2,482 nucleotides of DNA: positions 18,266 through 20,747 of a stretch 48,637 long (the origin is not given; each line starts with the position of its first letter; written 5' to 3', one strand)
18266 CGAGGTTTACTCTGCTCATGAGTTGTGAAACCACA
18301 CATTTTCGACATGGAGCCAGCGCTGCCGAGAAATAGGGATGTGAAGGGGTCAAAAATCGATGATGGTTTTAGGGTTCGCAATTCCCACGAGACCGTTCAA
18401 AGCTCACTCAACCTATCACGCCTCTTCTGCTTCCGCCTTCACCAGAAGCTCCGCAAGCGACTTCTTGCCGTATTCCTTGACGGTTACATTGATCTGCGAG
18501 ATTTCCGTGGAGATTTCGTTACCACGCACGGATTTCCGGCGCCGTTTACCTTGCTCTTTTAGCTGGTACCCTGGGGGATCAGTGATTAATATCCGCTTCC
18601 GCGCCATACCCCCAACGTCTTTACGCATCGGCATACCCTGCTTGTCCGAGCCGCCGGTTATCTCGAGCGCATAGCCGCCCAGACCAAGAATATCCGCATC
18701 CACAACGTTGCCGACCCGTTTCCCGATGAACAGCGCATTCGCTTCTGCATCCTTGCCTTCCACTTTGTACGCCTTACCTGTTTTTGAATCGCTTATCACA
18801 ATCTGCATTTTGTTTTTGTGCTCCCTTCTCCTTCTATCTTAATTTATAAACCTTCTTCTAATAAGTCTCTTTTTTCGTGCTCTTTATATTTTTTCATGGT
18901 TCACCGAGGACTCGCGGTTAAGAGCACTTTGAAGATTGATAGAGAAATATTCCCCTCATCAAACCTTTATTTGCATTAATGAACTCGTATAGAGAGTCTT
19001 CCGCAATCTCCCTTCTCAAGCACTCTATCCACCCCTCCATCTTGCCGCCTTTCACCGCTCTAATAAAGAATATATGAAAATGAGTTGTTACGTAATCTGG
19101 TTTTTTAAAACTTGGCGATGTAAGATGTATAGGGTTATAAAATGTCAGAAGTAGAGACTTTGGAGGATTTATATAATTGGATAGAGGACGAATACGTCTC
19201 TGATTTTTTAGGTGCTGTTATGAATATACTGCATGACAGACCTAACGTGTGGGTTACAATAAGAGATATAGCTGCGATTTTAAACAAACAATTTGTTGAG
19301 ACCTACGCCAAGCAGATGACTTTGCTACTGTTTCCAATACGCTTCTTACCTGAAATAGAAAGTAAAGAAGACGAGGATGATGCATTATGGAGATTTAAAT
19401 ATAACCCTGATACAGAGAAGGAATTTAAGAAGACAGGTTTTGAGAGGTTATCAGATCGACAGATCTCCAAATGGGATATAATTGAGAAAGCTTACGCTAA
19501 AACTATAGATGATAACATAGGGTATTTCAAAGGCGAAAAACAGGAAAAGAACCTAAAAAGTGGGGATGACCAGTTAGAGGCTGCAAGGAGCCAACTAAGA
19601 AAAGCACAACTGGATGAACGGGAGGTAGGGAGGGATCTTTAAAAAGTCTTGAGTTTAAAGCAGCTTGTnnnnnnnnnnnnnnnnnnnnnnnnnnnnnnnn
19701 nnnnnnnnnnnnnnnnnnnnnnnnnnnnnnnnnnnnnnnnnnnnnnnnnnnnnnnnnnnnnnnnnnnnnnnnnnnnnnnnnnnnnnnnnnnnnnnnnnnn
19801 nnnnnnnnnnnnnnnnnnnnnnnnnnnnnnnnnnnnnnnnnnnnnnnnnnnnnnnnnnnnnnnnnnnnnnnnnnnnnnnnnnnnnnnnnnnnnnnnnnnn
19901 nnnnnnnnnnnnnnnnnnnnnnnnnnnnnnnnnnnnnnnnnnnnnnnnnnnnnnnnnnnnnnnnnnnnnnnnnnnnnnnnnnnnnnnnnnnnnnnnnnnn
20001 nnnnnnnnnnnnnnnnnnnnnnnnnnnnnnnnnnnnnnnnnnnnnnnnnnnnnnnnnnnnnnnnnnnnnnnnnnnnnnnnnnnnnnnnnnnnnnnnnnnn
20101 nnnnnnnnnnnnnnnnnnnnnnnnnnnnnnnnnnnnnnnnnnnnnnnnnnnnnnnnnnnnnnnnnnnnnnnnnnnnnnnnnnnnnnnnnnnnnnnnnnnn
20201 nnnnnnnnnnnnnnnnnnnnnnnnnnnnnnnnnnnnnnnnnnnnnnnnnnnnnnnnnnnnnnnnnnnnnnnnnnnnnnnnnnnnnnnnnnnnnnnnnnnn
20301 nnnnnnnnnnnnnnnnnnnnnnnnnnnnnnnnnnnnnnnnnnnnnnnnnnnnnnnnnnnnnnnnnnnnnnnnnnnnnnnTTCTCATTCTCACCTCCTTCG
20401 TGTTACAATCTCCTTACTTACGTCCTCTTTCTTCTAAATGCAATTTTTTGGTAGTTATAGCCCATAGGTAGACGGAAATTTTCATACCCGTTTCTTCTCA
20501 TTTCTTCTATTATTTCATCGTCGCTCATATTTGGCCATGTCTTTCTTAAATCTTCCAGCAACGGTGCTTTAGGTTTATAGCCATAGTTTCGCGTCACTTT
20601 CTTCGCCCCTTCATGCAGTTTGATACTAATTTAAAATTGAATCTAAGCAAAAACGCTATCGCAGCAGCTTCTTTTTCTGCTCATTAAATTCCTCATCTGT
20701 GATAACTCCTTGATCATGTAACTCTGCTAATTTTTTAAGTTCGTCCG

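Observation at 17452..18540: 125-bp duplication of the rps6e 3' end brackets a vapBC cassette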

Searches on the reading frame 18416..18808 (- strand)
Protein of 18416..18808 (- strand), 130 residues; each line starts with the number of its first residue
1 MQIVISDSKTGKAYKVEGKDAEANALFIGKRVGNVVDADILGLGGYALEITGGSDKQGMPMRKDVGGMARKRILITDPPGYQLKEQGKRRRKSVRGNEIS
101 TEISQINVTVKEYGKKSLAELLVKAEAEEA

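Call 7: search_protein_families(library=pfam, proteins=[window:18416-18808:-], max_evalue=0.01)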
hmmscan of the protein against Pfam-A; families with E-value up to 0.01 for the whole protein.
window:18416-18808:- (130 aa): 1 family
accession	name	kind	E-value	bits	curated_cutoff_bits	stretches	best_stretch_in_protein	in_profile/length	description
PF01092.24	Ribosomal_S6e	-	1.8e-41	141.4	26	1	1-122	1-124/125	Ribosomal protein S6e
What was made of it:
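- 18416..18808 (-): rps6e (ribosomal protein S6e, 130 aa), intact. Pfam PF01092 at 1.8e-41 (call 7).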

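Call 9: find_encoding_contigs(protein=window:18416-18808:-, flank=6000, max_places=10)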
Protein window:18416-18808:- (130 aa): 7 contigs read that carry it; 3 places shown.
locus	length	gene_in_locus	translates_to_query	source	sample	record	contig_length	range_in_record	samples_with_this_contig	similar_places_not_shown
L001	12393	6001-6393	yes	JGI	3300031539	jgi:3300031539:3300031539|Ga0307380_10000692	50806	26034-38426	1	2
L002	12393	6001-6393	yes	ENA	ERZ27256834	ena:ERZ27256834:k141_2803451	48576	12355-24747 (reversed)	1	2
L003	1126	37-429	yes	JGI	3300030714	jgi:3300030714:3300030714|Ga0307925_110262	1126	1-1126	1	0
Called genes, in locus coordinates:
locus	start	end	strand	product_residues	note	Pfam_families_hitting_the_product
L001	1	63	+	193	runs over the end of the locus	PF13207:AAA_17, PF13238:AAA_18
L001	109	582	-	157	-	-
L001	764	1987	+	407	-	PF00226:DnaJ, PF01556:DnaJ_C, PF00684:DnaJ_CXXCXGXG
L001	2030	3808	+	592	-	PF00009:GTP_EFTU, PF01926:MMR_HSR1, PF03029:ATP_bind_1 (weak), PF03144:GTP_EFTU_D2, PF11987:IF-2, PF14578:GTP_EFTU_D4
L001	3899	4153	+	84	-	PF09851:SHOCT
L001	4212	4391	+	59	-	-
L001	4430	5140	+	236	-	-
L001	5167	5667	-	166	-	-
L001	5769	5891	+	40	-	-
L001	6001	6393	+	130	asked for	PF01092:Ribosomal_S6e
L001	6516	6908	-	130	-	-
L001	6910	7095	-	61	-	-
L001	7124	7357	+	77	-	PF01092:Ribosomal_S6e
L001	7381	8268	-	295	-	-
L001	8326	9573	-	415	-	PF01966:HD, PF19276:HD_assoc_2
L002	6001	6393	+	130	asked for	PF01092:Ribosomal_S6e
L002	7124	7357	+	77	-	PF01092:Ribosomal_S6e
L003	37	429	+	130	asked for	PF01092:Ribosomal_S6e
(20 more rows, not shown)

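Call 11: find_related_loci(query=window:18416-18808:-, collection=genome_contigs, flank=6000)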
Query window:18416-18808:- (130 aa) in genome_contigs; peptide patterns used: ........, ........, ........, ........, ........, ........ (x = any residue, [..] = any of these).
236 stretches matched a pattern; 37 encode a relative of the query (tblastn E <= 1e-3); 35 distinct loci.
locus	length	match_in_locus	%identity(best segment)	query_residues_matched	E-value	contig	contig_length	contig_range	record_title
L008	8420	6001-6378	90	1-126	2e-72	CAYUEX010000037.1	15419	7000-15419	MAG TPA_asm: uncultured Halobacteria archaeon isolate binchicken_co332_136 genome assembly, contig: NODE_792_length_1541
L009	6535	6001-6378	87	1-126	5e-69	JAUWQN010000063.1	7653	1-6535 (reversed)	MAG: Methanosarcinales archaeon isolate CSMAG_2503 CSMAG_2503_k141_446320_length_7653_cov_23.8653, whole genome shotgun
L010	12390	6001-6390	82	1-130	2e-68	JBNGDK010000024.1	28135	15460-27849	MAG: Candidatus Methanospirareceae archaeon isolate E05-026 bin11.fa-24, whole genome shotgun sequence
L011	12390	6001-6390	80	1-130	2e-66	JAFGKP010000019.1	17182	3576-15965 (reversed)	MAG: Methanomicrobia archaeon isolate Zod_Metabat.342 k87_1966468, whole genome shotgun sequence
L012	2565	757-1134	83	1-126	1e-66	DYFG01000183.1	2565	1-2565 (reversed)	MAG TPA_asm: Nitrosotalea sp. isolate BE2011_44_29 Afr_mines_BE2011_5378_length_2565_cov_13_717131, whole genome shotgun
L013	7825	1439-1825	82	1-129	4e-66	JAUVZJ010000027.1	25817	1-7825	MAG: Methanophagales archaeon isolate CSMAG_1265 CSMAG_1265_k141_221237_length_25817_cov_142.7567, whole genome shotgun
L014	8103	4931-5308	83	1-126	7e-66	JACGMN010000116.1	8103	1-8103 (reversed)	MAG: Methanophagales archaeon isolate ANME-1-LC k127_378389, whole genome shotgun sequence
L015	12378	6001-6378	82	1-126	9e-66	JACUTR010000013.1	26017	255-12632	MAG: Methanophagales archaeon isolate Kmv05 NODE_875_length_26017_cov_10.018296, whole genome shotgun sequence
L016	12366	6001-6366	84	1-122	7e-66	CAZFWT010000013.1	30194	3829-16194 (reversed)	MAG TPA_asm: uncultured Halobacteria archaeon isolate SRP178699_co2_296 genome assembly, contig: NODE_757_length_30194_c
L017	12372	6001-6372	82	1-124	7e-65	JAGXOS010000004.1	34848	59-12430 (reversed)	Methanomicrobia archaeon LH_S14 NODE_4_length_34848_cov_69.317334, whole genome shotgun sequence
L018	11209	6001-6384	81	1-128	8e-65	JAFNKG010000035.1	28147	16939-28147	MAG: Methanophagales archaeon isolate CR_Bin_179 NODE_48_length_28147_cov_31.949127, whole genome shotgun sequence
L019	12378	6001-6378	81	1-126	3e-64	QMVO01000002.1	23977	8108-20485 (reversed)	MAG: Methanosarcinales archaeon isolate B64_G16 B64_Guay16_scaffold_00859, whole genome shotgun sequence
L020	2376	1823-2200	77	1-126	2e-63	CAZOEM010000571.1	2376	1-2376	MAG TPA_asm: uncultured Halobacteria archaeon isolate binchicken_co116_93 genome assembly, contig: NODE_65192_length_237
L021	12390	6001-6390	75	1-130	4e-62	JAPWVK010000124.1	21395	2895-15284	MAG: Methanophagales archaeon isolate SB_Co_68 SB_Co_68_000000000124, whole genome shotgun sequence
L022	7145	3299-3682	77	1-128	5e-62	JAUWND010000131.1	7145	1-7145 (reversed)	MAG: Methanophagales archaeon isolate CSMAG_2415 CSMAG_2415_k141_478192_length_7145_cov_11.0000, whole genome shotgun se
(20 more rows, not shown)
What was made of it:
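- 18416..18808 (-): Orthologues occur in 35 related loci (call 11).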

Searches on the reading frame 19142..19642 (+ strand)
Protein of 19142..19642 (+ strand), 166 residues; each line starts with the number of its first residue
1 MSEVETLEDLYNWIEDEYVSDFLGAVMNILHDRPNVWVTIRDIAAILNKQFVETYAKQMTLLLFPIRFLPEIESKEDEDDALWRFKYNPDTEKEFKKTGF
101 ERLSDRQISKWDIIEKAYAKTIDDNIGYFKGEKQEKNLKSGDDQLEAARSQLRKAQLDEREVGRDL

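Call 7: search_protein_families(library=pfam, proteins=[window:19142-19642:+], max_evalue=0.01)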
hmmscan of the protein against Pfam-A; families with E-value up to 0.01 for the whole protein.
window:19142-19642:+ (166 aa): 0 families

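Call 21: search_protein_families(library=ncbifam, proteins=[window:19142-19642:+], max_evalue=0.1)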
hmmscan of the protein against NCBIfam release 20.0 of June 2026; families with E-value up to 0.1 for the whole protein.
window:19142-19642:+ (166 aa): 1 family
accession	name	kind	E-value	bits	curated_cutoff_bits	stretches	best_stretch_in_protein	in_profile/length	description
NF047706.1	LIC12611_phage_tail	subfamily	0.044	12.5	480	1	7-69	423-490/628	LIC12611 family phage tail protein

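Call 22: search_protein_families(library=padloc, proteins=[window:19142-19642:+], max_evalue=0.1)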
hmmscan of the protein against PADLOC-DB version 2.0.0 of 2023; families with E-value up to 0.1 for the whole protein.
window:19142-19642:+ (166 aa): 1 family
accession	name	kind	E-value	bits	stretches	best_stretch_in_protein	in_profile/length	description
PDLC05020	PDC-S44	-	0.0027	15.2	1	30-148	108-220/277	-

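Call 23: search_protein_families(library=phrogs, proteins=[window:19142-19642:+], max_evalue=0.1)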
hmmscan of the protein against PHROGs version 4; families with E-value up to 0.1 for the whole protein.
window:19142-19642:+ (166 aa): 2 families
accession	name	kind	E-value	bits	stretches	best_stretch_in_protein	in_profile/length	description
phrog_10423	-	unknown function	0.064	14.8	0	82-140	17-74/93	-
phrog_21076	-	unknown function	0.07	14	0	11-31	97-117/153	-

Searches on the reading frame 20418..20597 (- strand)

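Call 21: search_protein_families(library=ncbifam, proteins=[window:20418-20597:-], max_evalue=0.1)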
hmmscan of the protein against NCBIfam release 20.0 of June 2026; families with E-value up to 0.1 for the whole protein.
window:20418-20597:- (59 aa): 0 families

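Call 22: search_protein_families(library=padloc, proteins=[window:20418-20597:-], max_evalue=0.1)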
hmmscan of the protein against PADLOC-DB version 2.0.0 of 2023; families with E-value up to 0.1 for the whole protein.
window:20418-20597:- (59 aa): 0 families

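Call 23: search_protein_families(library=phrogs, proteins=[window:20418-20597:-], max_evalue=0.1)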
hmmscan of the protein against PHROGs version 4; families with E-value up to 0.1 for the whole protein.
window:20418-20597:- (59 aa): 1 family
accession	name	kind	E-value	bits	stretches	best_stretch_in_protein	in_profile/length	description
phrog_7409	-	unknown function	0.021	15.7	1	23-39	44-60/72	-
